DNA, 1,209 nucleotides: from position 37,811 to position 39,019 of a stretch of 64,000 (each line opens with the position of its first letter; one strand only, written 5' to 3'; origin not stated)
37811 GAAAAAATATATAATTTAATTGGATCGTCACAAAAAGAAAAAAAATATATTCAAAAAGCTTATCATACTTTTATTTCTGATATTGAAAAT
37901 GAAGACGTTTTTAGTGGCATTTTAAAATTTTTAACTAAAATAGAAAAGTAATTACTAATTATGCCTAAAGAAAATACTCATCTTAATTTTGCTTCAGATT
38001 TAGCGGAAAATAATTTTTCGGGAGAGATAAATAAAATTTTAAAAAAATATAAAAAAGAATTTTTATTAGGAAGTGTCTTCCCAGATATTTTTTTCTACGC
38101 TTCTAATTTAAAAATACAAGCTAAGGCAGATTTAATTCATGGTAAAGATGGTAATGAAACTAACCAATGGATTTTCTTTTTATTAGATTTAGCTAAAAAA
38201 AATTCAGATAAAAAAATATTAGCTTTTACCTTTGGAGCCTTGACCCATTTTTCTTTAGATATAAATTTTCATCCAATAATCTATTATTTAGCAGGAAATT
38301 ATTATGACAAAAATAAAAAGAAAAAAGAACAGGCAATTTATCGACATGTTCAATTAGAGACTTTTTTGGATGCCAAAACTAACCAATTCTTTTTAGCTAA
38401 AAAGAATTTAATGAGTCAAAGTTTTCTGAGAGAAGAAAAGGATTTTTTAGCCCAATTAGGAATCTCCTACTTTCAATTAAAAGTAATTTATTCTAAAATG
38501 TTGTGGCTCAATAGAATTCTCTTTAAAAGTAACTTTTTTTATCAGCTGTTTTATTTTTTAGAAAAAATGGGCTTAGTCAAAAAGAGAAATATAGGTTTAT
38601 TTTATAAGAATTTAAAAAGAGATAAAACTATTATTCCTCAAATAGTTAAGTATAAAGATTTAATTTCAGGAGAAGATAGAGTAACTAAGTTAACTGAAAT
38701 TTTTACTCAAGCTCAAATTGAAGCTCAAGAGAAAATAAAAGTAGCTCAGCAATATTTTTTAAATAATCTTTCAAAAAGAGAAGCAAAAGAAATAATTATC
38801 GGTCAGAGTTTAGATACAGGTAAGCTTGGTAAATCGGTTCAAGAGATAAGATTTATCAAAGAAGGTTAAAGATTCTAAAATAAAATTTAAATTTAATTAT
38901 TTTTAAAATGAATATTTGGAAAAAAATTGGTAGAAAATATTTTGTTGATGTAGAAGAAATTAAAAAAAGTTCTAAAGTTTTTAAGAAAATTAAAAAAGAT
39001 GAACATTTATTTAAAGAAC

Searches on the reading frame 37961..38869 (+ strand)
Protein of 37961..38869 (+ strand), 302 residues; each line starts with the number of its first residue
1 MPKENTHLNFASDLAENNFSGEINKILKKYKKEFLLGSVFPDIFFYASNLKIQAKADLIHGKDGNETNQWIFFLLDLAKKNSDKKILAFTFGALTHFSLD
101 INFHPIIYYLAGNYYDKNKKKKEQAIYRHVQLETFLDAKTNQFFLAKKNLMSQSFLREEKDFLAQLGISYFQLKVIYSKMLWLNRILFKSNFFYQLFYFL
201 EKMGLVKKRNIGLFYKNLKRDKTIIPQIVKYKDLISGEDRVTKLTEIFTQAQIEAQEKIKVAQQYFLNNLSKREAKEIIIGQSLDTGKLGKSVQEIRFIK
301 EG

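Call 69: search_protein_families(library=pfam, proteins=[window:37961-38869:+], max_evalue=0.00001)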
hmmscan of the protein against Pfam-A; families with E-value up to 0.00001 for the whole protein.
window:37961-38869:+ (302 aa): 1 family
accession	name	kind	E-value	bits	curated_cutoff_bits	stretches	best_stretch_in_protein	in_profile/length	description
PF00882.24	Zn_dep_PLPC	-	9.7e-17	61.8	26.8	1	6-139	1-123/167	Zinc dependent phospholipase C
